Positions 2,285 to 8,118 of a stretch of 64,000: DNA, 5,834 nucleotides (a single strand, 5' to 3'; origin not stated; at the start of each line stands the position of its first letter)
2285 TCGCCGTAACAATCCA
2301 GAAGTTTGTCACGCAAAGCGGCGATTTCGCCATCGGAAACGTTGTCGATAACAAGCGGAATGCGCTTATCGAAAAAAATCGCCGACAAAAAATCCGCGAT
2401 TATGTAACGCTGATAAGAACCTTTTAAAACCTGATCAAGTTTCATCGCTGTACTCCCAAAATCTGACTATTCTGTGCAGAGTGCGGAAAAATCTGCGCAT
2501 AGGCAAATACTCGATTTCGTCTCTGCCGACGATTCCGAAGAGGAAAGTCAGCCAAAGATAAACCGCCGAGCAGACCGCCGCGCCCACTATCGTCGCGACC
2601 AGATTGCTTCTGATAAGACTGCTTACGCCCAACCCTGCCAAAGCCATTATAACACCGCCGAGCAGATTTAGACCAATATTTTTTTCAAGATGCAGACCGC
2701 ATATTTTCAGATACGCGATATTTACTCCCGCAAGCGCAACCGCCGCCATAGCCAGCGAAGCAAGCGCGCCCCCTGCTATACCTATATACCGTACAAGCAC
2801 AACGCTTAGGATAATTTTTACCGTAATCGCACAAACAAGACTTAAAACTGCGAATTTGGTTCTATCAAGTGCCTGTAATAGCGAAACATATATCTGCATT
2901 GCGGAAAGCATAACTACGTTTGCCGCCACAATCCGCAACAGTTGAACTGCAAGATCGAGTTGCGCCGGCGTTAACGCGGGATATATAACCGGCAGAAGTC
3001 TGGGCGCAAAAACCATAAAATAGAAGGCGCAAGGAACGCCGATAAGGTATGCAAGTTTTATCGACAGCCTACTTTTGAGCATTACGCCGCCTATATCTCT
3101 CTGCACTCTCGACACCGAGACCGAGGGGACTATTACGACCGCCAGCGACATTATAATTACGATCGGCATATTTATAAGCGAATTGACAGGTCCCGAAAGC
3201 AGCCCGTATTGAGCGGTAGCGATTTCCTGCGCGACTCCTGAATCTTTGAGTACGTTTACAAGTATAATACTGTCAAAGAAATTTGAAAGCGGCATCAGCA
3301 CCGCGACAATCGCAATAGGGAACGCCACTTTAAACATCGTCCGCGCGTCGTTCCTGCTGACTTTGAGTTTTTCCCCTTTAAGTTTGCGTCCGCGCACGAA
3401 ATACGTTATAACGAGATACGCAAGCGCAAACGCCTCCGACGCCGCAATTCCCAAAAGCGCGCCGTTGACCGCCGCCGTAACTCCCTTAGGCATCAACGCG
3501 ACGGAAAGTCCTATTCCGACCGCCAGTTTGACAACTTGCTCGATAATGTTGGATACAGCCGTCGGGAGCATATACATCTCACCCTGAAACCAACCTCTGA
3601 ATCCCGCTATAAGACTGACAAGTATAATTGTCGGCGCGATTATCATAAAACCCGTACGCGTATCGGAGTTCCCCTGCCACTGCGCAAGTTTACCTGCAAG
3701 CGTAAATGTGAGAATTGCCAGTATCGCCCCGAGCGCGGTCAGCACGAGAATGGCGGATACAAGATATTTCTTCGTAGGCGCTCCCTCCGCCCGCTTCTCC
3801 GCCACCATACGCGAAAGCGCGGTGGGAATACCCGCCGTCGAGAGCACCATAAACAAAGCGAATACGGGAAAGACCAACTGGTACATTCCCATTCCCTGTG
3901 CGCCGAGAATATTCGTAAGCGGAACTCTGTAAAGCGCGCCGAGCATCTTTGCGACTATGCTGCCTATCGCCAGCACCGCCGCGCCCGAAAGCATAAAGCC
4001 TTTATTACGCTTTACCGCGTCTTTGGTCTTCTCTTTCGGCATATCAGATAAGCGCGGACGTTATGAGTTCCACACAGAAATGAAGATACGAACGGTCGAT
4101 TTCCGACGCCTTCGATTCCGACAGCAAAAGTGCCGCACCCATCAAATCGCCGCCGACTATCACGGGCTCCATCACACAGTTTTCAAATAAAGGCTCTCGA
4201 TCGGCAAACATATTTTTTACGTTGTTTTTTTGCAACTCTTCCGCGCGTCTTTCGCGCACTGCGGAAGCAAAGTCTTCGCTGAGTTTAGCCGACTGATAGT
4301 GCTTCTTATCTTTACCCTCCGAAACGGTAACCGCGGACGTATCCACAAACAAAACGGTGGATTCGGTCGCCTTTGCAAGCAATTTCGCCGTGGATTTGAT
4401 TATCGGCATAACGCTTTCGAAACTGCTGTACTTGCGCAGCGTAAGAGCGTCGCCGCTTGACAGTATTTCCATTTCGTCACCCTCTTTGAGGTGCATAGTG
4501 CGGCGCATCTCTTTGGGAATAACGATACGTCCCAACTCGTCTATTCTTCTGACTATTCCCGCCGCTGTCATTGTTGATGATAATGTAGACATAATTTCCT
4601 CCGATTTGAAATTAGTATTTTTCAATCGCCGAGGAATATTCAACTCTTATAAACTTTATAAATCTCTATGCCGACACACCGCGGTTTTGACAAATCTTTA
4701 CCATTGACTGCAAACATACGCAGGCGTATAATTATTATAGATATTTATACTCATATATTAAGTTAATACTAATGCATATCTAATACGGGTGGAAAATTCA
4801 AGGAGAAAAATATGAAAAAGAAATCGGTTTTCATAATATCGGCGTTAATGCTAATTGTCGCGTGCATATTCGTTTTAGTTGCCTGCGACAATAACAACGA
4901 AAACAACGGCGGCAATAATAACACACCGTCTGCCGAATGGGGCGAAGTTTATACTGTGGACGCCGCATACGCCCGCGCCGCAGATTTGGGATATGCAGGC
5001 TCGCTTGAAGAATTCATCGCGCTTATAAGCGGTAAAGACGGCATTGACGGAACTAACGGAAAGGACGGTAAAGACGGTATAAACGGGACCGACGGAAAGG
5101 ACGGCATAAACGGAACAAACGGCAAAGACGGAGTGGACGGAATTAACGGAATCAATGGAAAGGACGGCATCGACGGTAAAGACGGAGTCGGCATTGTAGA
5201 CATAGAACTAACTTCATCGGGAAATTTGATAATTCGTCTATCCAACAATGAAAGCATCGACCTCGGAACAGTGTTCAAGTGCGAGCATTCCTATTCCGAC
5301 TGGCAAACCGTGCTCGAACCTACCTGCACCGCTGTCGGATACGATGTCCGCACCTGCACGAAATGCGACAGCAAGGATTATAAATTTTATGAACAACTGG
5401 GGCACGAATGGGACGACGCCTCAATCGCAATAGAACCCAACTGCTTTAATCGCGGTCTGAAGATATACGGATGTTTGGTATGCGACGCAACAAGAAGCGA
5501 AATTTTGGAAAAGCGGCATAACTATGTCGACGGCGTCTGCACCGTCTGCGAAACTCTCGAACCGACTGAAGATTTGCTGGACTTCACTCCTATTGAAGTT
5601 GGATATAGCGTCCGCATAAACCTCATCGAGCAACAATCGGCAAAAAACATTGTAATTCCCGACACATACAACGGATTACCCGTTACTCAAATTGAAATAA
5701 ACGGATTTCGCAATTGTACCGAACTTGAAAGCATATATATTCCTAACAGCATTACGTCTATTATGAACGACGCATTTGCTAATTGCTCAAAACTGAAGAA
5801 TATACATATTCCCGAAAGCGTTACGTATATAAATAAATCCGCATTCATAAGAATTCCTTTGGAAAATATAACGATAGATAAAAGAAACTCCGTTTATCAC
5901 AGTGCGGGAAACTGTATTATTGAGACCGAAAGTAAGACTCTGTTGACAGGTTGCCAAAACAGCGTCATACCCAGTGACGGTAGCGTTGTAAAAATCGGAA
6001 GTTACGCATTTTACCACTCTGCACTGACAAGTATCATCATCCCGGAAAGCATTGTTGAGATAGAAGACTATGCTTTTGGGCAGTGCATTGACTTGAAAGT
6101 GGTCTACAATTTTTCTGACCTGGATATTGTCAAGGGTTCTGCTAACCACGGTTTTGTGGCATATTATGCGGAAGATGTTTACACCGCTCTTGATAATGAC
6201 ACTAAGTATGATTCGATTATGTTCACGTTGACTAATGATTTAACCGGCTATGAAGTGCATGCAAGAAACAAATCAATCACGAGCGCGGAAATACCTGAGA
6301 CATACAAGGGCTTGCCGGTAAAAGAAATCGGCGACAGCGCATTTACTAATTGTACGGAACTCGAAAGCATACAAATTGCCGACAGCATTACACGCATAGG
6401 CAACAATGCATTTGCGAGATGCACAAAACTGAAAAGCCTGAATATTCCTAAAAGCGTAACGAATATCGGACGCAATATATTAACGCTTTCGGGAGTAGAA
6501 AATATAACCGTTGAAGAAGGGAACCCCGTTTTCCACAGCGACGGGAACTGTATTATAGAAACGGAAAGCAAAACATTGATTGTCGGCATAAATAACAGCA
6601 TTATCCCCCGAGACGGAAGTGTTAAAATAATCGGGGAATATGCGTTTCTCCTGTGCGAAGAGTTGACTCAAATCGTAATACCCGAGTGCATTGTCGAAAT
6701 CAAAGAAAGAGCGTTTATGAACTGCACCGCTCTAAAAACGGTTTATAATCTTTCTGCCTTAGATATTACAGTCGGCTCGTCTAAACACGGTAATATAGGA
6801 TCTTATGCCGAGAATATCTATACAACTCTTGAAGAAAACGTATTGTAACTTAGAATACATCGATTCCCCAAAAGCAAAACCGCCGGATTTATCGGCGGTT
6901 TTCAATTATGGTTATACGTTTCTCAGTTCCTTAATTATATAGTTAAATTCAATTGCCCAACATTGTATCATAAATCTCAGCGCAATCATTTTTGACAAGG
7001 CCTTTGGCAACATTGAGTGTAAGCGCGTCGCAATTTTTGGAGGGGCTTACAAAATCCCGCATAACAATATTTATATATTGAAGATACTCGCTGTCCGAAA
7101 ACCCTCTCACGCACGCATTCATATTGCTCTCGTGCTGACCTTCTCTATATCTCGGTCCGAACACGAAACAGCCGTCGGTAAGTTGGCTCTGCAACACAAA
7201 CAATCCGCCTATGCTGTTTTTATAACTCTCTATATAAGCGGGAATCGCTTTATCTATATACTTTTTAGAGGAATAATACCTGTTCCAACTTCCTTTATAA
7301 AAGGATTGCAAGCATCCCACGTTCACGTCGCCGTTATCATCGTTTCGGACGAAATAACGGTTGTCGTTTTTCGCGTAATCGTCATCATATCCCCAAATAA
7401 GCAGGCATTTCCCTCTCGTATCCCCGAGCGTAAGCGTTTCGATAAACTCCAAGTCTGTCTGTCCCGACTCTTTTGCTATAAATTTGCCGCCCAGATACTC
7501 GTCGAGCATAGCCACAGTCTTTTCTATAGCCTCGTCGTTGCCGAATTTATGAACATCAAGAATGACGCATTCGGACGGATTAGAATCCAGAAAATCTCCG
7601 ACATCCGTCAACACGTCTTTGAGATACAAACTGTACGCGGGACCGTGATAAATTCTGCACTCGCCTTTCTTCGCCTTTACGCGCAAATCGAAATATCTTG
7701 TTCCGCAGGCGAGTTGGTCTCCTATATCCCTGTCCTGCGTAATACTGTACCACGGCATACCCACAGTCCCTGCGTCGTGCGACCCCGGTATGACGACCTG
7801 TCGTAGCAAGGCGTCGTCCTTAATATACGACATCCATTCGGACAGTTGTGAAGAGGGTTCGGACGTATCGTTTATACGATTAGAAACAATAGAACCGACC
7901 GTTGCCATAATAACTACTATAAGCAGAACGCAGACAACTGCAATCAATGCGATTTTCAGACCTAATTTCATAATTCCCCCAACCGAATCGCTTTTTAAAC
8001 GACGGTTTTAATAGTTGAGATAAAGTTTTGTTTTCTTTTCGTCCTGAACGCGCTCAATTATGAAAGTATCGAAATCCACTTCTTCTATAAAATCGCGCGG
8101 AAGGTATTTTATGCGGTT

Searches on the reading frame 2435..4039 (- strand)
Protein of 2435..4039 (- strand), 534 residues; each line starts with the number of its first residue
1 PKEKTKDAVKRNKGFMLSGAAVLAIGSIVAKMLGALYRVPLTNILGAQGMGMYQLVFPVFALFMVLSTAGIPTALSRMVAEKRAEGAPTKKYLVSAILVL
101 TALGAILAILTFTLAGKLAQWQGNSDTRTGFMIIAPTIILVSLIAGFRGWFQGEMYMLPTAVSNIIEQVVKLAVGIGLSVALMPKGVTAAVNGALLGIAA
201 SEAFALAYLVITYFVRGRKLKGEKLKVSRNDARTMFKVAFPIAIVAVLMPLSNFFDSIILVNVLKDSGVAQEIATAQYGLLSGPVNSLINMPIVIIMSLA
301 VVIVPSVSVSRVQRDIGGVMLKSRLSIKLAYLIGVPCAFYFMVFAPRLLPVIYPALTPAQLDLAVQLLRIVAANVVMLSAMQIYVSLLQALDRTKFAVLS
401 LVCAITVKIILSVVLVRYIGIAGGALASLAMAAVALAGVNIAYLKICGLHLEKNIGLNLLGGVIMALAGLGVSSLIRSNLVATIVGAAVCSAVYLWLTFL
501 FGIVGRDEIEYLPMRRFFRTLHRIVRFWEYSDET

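Call 48: search_protein_families(library=pfam, proteins=[window:2435-4039:-], max_evalue=0.00001)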
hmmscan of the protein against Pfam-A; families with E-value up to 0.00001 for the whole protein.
window:2435-4039:- (534 aa): 3 families
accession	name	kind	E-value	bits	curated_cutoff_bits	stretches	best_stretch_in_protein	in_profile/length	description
PF01943.22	Polysacc_synt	-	4.4e-33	115.3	28.2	1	17-308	2-271/274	Polysaccharide biosynthesis protein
PF13440.11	Polysacc_synt_3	-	1.5e-09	37.9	23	1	44-353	5-284/293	Polysaccharide biosynthesis protein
PF03023.19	MurJ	-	2.9e-08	33.2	27.4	1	93-474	63-434/451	Lipid II flippase MurJ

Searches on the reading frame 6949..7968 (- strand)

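Call 48: search_protein_families(library=pfam, proteins=[window:6949-7968:-], max_evalue=0.00001)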
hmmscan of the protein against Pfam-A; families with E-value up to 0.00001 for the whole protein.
window:6949-7968:- (339 aa): 1 family
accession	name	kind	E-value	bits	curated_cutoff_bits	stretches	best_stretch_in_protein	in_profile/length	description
PF00388.25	PI-PLC-X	-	2.3e-11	44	23.1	1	59-190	9-140/144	Phosphatidylinositol-specific phospholipase C, X domain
